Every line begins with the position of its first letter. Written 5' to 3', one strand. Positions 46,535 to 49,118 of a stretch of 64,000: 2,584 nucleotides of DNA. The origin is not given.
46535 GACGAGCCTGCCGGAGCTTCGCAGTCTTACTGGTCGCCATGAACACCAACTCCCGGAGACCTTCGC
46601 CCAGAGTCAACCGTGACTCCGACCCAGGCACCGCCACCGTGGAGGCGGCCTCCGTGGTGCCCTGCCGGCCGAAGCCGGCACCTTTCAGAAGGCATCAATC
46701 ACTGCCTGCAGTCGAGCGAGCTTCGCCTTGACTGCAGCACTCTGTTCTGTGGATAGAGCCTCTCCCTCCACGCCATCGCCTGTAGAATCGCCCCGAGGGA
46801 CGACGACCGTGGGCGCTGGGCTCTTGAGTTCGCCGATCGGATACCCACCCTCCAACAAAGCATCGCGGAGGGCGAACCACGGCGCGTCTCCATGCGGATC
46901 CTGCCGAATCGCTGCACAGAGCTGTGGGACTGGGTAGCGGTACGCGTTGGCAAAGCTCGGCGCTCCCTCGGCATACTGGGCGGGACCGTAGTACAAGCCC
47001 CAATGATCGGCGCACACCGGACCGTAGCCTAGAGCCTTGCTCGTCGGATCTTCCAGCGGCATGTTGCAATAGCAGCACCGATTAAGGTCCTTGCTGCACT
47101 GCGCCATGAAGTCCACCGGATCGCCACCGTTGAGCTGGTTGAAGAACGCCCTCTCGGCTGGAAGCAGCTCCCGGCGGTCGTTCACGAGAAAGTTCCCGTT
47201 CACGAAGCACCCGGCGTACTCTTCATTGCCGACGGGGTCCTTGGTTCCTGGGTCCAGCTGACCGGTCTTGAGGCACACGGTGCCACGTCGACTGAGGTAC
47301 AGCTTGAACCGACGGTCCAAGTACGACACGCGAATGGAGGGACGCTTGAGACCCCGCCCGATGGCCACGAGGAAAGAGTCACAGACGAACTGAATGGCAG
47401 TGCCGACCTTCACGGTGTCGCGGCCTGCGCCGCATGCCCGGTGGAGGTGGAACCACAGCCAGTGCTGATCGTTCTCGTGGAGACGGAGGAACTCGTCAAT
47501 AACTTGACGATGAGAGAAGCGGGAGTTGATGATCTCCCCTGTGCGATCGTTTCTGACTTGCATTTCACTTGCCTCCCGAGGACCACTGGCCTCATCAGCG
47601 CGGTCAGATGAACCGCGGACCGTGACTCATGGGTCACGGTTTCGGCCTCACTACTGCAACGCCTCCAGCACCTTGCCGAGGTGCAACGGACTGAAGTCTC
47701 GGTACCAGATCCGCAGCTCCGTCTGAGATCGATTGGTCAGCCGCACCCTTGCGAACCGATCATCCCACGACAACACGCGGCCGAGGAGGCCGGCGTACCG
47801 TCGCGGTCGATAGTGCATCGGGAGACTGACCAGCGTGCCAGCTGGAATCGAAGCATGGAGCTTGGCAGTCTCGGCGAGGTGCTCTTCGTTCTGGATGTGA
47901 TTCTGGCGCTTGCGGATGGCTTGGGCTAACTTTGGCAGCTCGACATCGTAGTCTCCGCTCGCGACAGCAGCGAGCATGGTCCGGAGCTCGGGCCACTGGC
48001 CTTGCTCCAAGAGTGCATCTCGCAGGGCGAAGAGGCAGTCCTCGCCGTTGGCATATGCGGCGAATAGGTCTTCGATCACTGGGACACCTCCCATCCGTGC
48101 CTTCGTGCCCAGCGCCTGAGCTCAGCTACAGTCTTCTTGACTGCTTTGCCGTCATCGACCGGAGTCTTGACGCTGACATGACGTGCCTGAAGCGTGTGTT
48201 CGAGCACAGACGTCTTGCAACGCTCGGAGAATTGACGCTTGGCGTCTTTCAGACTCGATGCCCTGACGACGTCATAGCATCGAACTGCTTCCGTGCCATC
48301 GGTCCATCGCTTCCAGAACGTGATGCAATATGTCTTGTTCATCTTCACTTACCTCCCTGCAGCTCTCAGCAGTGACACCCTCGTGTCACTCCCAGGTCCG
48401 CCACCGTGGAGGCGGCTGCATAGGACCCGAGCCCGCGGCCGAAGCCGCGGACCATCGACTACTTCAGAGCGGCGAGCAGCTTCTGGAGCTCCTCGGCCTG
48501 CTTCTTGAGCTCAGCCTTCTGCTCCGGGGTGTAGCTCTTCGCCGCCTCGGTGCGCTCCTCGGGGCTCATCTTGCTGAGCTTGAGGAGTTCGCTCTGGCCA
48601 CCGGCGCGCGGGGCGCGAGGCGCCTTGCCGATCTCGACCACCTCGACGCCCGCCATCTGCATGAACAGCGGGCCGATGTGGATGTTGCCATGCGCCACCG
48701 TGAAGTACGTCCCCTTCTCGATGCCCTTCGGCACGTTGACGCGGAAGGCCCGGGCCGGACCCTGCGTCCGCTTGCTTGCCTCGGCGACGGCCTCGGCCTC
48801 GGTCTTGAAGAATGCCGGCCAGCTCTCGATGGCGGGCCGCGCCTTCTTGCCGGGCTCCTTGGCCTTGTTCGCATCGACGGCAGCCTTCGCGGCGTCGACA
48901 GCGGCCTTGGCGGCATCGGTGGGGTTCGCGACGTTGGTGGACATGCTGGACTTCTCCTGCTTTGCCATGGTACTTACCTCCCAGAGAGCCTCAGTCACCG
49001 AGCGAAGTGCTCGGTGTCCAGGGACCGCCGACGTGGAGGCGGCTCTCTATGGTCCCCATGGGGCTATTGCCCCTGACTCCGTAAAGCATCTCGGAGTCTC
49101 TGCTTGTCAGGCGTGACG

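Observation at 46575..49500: Four-copy covarying structured RNA element between early genes, with UUCG hairpins after the stop codons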

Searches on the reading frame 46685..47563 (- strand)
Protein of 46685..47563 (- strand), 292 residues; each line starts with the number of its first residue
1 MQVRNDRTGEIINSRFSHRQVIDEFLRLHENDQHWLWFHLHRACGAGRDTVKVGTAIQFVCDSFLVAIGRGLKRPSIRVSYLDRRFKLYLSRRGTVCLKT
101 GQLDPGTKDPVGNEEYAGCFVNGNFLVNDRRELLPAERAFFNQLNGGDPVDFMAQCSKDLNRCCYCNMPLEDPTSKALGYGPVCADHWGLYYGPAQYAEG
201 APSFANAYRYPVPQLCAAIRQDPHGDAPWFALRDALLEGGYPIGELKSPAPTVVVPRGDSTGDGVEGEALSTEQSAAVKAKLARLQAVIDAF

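Call 9: search_protein_families(library=pfam, proteins=[window:46685-47563:-], max_evalue=0.01)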
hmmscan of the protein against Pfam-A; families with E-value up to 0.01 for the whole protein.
window:46685-47563:- (292 aa): 1 family
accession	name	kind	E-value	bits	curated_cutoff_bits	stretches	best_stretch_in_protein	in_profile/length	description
PF19474.4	DUF6011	-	3e-09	36.7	26.6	1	162-189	10-37/37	Family of unknown function (DUF6011)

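Call 10: search_protein_families(library=phrogs, proteins=[window:46685-47563:-], max_evalue=0.001)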
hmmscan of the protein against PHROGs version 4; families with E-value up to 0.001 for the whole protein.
window:46685-47563:- (292 aa): 2 families
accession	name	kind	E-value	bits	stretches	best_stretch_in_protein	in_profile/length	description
phrog_636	-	unknown function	1e-07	33.5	1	129-189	172-233/254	-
phrog_4046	-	unknown function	1.6e-06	28.9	1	57-189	177-300/301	-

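Call 62: find_homologous_proteins(query=window:46685-47563:-, max_evalue=0.00001)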
Query window:46685-47563:- (292 aa): 38 proteins with E <= 0.00001 among 3439 candidates.
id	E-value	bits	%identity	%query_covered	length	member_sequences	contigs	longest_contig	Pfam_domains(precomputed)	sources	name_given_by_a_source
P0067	3.6e-203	691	100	100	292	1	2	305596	PF19474.5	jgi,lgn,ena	-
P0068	1.7e-75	272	50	89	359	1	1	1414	PF19474.5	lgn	-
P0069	7.8e-71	257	48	90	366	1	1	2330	PF19474.5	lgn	-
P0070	1.1e-66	243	49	82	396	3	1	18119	PF19474.5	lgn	-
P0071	5.2e-65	238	47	89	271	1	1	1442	PF19474.5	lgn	-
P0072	1.1e-64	236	46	82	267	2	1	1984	PF19474.5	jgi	jgi:hypothetical protein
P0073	1.1e-63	233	45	87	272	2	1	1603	PF19474.5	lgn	-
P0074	2.7e-63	232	45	87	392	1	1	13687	PF19474.5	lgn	-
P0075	6.2e-63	231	45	89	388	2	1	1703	PF19474.5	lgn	-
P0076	3.9e-62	228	44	90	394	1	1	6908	-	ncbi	-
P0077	5.1e-62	228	44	88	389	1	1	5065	PF19474.5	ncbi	-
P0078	3.0e-61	225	42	99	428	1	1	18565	-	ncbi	-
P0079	1.5e-60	223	41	88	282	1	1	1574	PF19474.5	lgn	-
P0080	6.3e-60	221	44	82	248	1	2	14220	PF19474.5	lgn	-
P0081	1.1e-59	220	39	88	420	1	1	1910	PF19474.5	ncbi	-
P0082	6.1e-59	218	43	87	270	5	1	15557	PF19474.5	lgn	-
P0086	2.2e-55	206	43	88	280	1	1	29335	PF19474.5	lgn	-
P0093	2.0e-51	193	48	72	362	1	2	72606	PF19474.5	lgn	-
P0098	9.0e-48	181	46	70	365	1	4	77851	PF19474.5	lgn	-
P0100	1.7e-44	170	36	82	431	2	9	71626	PF19474.5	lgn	-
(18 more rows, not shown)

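Call 63: find_encoding_contigs(protein=P0070, flank=10000, max_places=2)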
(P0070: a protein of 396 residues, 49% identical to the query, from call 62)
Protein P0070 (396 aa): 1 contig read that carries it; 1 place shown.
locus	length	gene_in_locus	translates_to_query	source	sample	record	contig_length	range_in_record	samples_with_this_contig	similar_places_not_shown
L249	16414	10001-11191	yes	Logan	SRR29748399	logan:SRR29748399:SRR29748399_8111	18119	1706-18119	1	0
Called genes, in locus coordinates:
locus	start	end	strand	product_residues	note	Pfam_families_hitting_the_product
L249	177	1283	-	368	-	-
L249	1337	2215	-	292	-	PF13479:AAA_24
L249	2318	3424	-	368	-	PF12705:PDDEXK_1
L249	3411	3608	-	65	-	PF02599:CsrA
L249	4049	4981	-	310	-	PF27659:CHP02642 (weak)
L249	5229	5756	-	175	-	-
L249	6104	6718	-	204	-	PF03167:UDG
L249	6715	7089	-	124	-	-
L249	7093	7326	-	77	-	-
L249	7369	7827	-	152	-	-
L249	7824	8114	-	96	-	-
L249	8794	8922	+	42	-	-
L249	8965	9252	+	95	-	-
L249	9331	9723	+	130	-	-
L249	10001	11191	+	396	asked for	PF19474:DUF6011 (weak)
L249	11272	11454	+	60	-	-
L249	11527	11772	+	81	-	-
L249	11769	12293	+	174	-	-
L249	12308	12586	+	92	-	-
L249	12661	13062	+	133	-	-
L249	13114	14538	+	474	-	-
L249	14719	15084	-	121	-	-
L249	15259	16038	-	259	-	-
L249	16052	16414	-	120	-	?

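Call 64: find_encoding_contigs(protein=P0093, flank=10000, max_places=2)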
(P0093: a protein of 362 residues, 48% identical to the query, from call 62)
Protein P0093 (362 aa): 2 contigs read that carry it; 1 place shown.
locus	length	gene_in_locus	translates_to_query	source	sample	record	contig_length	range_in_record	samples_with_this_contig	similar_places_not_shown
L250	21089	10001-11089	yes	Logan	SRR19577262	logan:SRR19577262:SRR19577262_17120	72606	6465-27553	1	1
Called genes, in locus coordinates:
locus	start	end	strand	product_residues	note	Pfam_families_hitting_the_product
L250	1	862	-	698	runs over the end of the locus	PF01612:DNA_pol_A_exo1 (weak), PF00476:DNA_pol_A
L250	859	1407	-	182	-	PF05551:zf-His_Me_endon (weak), PF13392:HNH_3 (weak)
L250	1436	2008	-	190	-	-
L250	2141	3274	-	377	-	-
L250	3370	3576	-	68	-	-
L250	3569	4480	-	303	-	PF13479:AAA_24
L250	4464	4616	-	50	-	-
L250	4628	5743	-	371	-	PF12705:PDDEXK_1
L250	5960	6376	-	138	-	-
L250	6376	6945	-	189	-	PF03167:UDG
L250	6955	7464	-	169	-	-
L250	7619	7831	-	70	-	-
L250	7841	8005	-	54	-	-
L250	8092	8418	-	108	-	PF13384:HTH_23 (faint), PF02796:HTH_7 (faint), PF13518:HTH_28 (faint), PF13542:HTH_Tnp_ISL3 (faint), PF13551:HTH_29 (faint)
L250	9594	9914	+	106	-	-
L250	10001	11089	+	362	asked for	PF19474:DUF6011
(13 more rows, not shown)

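Call 65: find_encoding_contigs(protein=P0098, flank=10000, max_places=3)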
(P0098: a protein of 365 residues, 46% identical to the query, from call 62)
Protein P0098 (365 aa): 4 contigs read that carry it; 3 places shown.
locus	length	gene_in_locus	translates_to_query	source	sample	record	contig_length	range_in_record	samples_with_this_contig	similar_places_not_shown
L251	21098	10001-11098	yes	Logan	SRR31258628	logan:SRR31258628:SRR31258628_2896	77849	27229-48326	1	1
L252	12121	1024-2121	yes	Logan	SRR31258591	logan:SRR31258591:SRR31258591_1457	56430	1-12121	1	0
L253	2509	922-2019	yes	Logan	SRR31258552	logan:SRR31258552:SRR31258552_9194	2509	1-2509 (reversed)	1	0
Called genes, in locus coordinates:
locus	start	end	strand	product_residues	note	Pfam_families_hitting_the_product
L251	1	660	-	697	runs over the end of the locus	PF01612:DNA_pol_A_exo1 (faint), PF00476:DNA_pol_A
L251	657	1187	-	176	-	-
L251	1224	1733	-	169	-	-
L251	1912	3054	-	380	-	-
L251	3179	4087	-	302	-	PF13479:AAA_24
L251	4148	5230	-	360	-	PF12705:PDDEXK_1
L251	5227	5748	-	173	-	-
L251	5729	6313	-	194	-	PF03167:UDG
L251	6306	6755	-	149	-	-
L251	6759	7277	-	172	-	-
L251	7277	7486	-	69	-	-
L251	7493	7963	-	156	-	-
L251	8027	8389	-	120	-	-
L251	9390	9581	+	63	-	-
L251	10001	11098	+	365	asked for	PF19474:DUF6011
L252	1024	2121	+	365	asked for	PF19474:DUF6011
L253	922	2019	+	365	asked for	PF19474:DUF6011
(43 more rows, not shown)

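Call 66: find_encoding_contigs(protein=P0100, flank=10000, max_places=3)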
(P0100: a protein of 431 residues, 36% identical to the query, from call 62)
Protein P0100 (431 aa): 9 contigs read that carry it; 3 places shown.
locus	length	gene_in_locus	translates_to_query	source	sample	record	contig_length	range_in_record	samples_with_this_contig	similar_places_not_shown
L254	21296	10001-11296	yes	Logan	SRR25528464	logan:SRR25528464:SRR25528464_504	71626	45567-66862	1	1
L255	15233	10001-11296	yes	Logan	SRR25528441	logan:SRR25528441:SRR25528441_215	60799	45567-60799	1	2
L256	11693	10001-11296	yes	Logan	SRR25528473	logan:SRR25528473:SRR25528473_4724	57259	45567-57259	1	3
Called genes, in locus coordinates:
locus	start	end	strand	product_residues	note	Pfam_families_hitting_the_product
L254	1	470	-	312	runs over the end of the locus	PF13479:AAA_24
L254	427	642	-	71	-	-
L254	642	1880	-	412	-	-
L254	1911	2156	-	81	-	-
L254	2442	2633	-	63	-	-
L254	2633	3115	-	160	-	-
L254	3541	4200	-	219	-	PF03167:UDG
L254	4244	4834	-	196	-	PF13671:AAA_33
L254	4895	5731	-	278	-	-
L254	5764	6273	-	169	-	-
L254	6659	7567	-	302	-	-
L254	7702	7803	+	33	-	-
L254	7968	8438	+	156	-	-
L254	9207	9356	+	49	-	-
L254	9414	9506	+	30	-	-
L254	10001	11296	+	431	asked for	PF19474:DUF6011 (weak)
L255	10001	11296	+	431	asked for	PF19474:DUF6011 (weak)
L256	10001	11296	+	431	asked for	PF19474:DUF6011 (weak)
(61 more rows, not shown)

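Call 71: find_encoding_contigs(protein=P0074, flank=10000, max_places=2)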
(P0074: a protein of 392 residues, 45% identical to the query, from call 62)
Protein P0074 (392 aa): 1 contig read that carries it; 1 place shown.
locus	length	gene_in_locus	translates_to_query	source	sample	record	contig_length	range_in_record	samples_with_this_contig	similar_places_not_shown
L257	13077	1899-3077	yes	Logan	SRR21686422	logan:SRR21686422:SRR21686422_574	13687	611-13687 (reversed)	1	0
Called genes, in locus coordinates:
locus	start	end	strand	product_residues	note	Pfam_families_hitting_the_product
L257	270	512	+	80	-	-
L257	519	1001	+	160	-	-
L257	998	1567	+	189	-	-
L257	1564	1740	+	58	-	-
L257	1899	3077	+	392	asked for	PF19474:DUF6011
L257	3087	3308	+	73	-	-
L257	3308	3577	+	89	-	PF24043:DUF7352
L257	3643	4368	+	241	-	-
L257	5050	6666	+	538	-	PF05731:TROVE, PF25045:vWA_Ro60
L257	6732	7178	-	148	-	PF13619:KTSC (weak)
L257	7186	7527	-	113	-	-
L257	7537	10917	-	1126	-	-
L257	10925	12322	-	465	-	-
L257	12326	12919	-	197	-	-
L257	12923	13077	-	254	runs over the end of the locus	?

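Call 72: find_encoding_contigs(protein=P0086, flank=10000, max_places=2)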
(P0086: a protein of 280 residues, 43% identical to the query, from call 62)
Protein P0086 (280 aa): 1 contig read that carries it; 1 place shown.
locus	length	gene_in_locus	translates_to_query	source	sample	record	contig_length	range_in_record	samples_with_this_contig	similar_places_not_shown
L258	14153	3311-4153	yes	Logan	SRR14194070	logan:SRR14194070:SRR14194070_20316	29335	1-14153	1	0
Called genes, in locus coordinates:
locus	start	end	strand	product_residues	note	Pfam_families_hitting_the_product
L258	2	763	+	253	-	?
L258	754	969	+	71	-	-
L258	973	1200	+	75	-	-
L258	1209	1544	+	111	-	-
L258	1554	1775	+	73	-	-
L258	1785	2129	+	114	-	-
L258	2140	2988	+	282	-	-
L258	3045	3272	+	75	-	-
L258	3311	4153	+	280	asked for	PF19474:DUF6011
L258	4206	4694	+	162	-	-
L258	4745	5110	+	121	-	-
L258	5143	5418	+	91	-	-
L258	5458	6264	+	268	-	PF20188:DUF6551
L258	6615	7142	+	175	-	-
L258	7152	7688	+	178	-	-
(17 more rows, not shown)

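Call 73: find_encoding_contigs(protein=P0082, flank=10000, max_places=2)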
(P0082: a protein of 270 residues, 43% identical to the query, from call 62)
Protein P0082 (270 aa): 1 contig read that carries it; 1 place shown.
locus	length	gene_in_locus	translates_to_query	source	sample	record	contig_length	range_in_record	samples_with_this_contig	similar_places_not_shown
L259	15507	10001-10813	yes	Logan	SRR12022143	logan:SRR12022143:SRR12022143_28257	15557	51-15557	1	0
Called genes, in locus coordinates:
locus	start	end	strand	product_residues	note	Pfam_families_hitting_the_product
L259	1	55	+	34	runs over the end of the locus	?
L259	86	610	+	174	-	-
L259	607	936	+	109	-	-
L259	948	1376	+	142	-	-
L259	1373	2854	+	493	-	PF00176:SNF2-rel_dom, PF04851:ResIII (faint), PF00271:Helicase_C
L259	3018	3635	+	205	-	-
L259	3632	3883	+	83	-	-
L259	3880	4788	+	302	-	PF00145:DNA_methylase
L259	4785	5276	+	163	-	PF00075:RNase_H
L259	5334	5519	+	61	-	-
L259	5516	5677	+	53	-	-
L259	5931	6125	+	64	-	-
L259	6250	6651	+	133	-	-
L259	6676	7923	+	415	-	-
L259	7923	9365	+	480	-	PF03796:DnaB_C (weak)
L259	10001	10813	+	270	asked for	PF19474:DUF6011 (weak)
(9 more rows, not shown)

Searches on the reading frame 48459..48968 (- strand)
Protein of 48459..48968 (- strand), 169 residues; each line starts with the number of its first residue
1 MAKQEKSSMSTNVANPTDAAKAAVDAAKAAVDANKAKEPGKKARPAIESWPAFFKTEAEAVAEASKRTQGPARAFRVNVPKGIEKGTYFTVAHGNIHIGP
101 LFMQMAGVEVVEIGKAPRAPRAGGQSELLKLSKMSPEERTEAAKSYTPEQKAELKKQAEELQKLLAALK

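Call 9: search_protein_families(library=pfam, proteins=[window:48459-48968:-], max_evalue=0.01)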
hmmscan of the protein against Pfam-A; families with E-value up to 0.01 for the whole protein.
window:48459-48968:- (169 aa): 0 families

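Call 10: search_protein_families(library=phrogs, proteins=[window:48459-48968:-], max_evalue=0.001)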
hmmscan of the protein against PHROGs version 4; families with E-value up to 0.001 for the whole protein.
window:48459-48968:- (169 aa): 0 families

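Call 15: find_related_loci(query=window:48459-48968:-, collection=viral_contigs, flank=6000)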
Query window:48459-48968:- (169 aa) in viral_contigs; peptide patterns used: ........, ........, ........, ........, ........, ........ (x = any residue, [..] = any of these).
33 stretches matched a pattern, but none encodes a relative of the query by tblastn (E <= 1e-3).

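Call 16: find_homologous_proteins(query=window:48459-48968:-)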
Query window:48459-48968:- (169 aa): 1 proteins with E <= 0.001 among 907 candidates.
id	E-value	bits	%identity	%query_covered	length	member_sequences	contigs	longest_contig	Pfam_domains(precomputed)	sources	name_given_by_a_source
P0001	1.2e-98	345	100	100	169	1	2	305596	-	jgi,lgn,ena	-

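Call 17: find_encoding_contigs(protein=P0001, flank=10000, max_places=6)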
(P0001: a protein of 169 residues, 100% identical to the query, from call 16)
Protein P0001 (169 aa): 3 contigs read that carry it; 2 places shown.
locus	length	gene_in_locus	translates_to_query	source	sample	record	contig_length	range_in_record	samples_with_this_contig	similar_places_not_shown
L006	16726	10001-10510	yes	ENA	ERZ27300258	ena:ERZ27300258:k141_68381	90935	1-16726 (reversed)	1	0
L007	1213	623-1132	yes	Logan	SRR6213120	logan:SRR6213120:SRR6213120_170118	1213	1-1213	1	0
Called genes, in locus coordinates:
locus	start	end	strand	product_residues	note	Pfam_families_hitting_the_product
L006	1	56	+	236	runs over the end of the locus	PF00303:Thymidylat_synt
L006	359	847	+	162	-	-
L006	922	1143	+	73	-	-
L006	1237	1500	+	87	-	-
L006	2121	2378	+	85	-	-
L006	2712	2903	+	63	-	-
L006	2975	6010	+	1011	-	PF00476:DNA_pol_A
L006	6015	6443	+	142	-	-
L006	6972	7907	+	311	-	-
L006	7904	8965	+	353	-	-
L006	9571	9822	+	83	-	-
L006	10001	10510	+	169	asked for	-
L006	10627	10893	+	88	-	-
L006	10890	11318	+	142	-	-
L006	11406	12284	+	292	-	PF19474:DUF6011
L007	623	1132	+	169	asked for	-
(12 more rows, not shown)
